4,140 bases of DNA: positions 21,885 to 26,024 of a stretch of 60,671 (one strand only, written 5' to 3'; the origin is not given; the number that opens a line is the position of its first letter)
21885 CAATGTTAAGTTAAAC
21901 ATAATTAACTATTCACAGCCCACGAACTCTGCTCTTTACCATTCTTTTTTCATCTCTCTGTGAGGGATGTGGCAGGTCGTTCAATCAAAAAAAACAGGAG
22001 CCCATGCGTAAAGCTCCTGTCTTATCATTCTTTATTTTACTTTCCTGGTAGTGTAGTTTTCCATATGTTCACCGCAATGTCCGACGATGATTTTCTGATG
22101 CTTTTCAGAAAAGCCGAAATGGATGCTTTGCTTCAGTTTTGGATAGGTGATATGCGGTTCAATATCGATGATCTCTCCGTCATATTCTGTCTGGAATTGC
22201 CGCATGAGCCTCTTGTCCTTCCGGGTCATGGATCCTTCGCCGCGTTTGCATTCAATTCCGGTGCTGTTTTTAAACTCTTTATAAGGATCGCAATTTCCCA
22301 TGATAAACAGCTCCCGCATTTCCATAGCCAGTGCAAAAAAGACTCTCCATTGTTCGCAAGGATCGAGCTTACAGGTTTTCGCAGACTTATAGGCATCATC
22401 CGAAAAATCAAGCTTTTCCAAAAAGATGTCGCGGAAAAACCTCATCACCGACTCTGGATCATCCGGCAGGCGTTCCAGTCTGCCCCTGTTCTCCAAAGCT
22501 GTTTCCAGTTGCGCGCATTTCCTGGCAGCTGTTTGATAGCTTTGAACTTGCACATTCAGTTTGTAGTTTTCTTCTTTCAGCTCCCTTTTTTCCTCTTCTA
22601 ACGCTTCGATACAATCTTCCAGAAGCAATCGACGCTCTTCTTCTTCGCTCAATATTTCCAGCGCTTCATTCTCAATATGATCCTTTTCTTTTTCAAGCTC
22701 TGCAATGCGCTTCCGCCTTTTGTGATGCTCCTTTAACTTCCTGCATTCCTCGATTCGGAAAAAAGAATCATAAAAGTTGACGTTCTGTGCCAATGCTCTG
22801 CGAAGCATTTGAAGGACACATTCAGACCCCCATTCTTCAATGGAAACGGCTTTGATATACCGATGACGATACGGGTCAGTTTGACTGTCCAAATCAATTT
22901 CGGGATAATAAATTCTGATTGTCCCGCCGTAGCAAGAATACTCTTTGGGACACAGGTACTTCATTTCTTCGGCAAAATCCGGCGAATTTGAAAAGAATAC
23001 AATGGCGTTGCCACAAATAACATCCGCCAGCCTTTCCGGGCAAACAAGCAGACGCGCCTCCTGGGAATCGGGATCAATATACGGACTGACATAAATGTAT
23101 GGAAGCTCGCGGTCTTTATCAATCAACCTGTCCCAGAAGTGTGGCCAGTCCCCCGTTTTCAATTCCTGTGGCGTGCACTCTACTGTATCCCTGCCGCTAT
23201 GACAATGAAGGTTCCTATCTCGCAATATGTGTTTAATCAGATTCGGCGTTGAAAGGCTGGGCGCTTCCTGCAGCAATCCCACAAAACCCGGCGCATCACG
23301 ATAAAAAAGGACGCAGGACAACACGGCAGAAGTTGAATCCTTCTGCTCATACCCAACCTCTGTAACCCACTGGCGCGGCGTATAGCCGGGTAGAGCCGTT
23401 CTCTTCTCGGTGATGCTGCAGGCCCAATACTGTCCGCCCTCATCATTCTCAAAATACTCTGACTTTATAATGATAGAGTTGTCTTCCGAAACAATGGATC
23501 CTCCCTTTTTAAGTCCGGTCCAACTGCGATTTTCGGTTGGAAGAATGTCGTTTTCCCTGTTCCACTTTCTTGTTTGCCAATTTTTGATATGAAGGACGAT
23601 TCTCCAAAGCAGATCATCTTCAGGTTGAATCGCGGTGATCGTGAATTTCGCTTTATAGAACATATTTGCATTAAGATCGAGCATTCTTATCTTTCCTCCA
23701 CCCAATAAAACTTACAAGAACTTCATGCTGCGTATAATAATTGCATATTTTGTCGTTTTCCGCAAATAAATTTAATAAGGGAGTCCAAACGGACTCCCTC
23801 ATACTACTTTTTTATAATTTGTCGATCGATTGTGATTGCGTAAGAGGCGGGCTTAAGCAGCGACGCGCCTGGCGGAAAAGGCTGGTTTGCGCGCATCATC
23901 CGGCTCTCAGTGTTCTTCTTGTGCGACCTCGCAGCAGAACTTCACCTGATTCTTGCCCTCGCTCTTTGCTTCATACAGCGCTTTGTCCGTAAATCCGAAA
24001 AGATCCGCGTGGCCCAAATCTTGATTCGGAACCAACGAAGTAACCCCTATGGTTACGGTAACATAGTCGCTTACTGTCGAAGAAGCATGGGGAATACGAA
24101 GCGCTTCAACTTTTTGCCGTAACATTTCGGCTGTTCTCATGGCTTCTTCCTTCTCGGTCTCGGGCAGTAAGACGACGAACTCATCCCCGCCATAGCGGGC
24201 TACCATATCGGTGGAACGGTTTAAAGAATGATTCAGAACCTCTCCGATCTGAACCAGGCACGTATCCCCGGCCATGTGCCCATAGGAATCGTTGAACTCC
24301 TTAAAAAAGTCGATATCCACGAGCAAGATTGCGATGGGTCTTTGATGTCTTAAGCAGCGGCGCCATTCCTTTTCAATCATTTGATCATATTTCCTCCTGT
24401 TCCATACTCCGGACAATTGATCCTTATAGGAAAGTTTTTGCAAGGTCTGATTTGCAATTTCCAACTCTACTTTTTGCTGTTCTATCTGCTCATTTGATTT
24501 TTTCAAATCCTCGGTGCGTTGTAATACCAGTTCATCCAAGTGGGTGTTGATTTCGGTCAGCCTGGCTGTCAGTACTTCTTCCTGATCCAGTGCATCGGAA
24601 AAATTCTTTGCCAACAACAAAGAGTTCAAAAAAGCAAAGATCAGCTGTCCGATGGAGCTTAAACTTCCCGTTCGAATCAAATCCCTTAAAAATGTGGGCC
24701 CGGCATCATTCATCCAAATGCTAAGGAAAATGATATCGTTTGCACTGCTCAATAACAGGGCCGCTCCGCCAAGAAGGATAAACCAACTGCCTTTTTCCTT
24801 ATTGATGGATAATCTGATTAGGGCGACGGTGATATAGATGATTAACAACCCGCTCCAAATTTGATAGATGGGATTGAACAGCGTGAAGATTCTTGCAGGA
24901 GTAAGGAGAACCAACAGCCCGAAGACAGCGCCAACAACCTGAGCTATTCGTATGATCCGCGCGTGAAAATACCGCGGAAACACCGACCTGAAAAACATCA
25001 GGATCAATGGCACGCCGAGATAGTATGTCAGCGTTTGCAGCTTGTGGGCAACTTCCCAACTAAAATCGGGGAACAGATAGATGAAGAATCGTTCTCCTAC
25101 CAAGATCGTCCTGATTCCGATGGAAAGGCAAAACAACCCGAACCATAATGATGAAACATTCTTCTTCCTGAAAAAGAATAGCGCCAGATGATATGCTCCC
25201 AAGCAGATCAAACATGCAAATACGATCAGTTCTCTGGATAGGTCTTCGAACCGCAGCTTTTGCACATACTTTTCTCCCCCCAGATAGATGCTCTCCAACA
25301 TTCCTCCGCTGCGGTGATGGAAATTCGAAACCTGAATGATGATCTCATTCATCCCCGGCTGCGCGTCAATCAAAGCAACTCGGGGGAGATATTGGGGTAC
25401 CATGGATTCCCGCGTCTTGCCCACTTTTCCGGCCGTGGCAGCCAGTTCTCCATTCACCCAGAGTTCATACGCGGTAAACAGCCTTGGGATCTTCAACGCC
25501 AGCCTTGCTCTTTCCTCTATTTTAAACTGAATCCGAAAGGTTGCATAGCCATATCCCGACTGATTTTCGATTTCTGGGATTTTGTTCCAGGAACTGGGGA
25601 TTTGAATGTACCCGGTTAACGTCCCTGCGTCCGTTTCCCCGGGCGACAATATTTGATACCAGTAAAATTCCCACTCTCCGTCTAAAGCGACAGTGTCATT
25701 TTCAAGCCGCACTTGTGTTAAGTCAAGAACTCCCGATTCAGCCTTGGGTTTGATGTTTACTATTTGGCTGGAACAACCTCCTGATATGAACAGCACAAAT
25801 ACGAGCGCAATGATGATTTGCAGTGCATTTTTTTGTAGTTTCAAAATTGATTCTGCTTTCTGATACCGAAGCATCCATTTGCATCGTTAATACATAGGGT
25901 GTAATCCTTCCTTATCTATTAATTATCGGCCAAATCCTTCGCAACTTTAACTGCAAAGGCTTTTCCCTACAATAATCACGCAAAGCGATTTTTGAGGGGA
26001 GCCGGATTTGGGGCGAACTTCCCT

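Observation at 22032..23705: Insulated, A+T-rich orphan gene for a 550-aa three-module protein of no recognisable family (candidate stand-alone defence-type gene)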

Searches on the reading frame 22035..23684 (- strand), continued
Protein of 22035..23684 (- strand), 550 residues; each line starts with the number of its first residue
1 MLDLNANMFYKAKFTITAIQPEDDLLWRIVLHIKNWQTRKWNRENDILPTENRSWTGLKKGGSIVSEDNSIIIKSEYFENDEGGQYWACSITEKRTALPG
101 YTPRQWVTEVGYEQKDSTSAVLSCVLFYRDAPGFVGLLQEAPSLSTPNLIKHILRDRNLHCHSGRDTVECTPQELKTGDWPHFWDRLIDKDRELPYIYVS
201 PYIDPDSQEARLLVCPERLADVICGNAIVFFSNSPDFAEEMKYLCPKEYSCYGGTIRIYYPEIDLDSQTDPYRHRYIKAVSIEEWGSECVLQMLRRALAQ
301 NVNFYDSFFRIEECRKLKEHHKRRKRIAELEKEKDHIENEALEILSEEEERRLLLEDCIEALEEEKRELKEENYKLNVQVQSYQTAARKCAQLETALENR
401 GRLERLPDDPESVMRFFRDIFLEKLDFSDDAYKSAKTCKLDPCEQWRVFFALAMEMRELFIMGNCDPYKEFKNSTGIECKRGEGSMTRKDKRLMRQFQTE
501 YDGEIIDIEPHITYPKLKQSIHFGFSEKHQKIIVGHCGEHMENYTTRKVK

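Call 88: search_protein_families(library=pfam, proteins=[L031:7764-9350:+, L032:4132-6522:+, L032:1601-2290:+, L032:2300-3217:+, L032:3217-4089:+, L017:8763-9881:+, L008:11846-14053:-, L005:10646-11368:+, L017:3292-8763:+], max_evalue=0.001)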
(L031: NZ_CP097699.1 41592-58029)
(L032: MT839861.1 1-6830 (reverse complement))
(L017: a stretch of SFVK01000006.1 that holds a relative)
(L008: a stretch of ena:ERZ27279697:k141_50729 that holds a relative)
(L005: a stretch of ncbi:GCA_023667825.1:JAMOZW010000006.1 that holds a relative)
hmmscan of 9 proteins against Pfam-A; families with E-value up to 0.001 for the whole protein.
L031:7764-9350:+ (529 aa): 0 families

L032:4132-6522:+ (797 aa): 0 families

L032:1601-2290:+ (230 aa): 1 family
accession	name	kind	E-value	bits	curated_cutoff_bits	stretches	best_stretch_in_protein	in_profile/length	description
PF01522.26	Polysacc_deac_1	-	7.3e-28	97.5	23.1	1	33-156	4-123/124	Polysaccharide deacetylase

L032:2300-3217:+ (306 aa): 1 family
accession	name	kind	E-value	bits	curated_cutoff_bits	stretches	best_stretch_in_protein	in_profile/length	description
PF09992.14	NAGPA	-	6.5e-21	75.7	25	1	120-295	2-168/169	Phosphodiester glycosidase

L032:3217-4089:+ (291 aa): 1 family
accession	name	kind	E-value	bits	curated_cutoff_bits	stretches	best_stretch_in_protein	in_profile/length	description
PF01790.23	LGT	-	9.1e-09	35.4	24.9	1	12-222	25-236/240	Prolipoprotein diacylglyceryl transferase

L017:8763-9881:+ (373 aa): 0 families

L008:11846-14053:- (736 aa): 5 families
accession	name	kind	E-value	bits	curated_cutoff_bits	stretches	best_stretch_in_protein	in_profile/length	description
PF08323.17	Glyco_transf_5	-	9.9e-76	255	22.7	1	257-493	2-238/239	Starch synthase catalytic domain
PF00534.26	Glycos_transf_1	-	8.7e-12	45.3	26.4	1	550-694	14-155/172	Glycosyl transferases group 1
PF13692.12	Glyco_trans_1_4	-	1.3e-08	35.7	27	1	552-693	2-138/142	Glycosyl transferases group 1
PF13439.12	Glyco_transf_4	-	8.5e-08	32.8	28.5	1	271-481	2-150/170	Glycosyltransferase Family 4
PF06131.16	DUF963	-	4e-07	29.8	21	0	171-202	5-36/36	Schizosaccharomyces pombe repeat of unknown function (DUF963)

L005:10646-11368:+ (241 aa): 0 families

L017:3292-8763:+ (1824 aa): 1 family
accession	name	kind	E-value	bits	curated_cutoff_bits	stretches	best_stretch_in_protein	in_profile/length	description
PF13401.12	AAA_22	-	1.8e-07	32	27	1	1454-1587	6-124/130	AAA domain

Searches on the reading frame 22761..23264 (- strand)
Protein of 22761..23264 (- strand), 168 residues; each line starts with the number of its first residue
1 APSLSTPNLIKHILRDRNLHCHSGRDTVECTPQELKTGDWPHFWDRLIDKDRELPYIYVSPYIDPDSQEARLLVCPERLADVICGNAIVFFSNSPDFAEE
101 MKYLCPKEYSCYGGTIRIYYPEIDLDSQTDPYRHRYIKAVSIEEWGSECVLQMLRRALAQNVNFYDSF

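Call 92: search_solved_structures(query=A6, max_evalue=10, show_alignments=2)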
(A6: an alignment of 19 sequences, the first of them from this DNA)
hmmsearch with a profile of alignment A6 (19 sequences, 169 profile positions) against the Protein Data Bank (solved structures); distinct sequences matched with E-value up to 10: 3.
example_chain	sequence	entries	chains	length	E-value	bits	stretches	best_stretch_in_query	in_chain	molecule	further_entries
9fhl_3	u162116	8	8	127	0.19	14.7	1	18-65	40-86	Large ribosomal subunit protein eL8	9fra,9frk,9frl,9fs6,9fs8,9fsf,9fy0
5jpq_U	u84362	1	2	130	0.2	14.7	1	18-65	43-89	Snu13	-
3id5_C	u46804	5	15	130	0.2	14.6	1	18-65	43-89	50S ribosomal protein L7Ae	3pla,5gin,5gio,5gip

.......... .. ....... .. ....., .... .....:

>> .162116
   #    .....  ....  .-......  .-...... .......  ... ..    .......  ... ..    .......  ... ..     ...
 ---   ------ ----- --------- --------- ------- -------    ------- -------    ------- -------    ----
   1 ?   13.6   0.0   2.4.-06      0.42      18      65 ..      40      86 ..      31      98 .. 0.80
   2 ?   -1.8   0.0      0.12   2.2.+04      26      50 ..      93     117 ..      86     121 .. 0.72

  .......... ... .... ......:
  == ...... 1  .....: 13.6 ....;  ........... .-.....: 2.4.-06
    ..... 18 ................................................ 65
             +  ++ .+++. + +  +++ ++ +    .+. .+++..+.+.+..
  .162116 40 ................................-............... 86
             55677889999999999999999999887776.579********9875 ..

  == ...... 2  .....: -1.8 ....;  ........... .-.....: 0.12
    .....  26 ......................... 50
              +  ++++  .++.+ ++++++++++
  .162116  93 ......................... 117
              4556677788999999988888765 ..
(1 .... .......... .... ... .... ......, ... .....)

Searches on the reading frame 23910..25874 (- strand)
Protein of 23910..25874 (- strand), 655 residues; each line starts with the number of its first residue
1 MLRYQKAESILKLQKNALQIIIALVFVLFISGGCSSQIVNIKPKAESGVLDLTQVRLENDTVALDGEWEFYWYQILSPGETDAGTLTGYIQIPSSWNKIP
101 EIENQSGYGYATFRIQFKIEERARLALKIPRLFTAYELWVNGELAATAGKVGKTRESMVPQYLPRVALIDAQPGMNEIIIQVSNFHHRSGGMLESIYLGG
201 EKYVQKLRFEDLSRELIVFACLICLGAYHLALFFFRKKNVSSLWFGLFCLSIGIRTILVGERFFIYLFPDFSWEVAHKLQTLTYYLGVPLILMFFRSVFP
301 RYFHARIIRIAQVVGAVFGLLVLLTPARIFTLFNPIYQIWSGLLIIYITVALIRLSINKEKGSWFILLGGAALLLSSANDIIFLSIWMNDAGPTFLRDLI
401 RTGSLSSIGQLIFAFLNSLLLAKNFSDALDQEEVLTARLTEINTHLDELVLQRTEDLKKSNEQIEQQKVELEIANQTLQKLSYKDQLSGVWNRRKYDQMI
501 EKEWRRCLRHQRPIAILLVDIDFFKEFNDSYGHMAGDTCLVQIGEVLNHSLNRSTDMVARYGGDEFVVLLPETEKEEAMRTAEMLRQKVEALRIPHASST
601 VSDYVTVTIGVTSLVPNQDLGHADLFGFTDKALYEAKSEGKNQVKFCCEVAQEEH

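Call 76: find_related_loci(query=window:23910-25874:-, collection=metagenome_contigs, flank=8000)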
Query window:23910-25874:- (655 aa) in metagenome_contigs; peptide patterns used: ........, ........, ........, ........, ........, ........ (x = any residue, [..] = any of these).
317 stretches matched a pattern; 4 encode a relative of the query (tblastn E <= 1e-3); 4 distinct loci.
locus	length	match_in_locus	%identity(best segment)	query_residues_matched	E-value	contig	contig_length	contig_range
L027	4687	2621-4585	76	1-652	0e+0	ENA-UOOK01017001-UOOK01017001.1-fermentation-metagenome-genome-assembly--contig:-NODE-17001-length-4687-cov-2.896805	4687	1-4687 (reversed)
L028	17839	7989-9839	65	33-649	0e+0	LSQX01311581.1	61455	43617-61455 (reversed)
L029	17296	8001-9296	31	45-472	5e-55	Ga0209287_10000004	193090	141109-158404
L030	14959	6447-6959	28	460-640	5e-12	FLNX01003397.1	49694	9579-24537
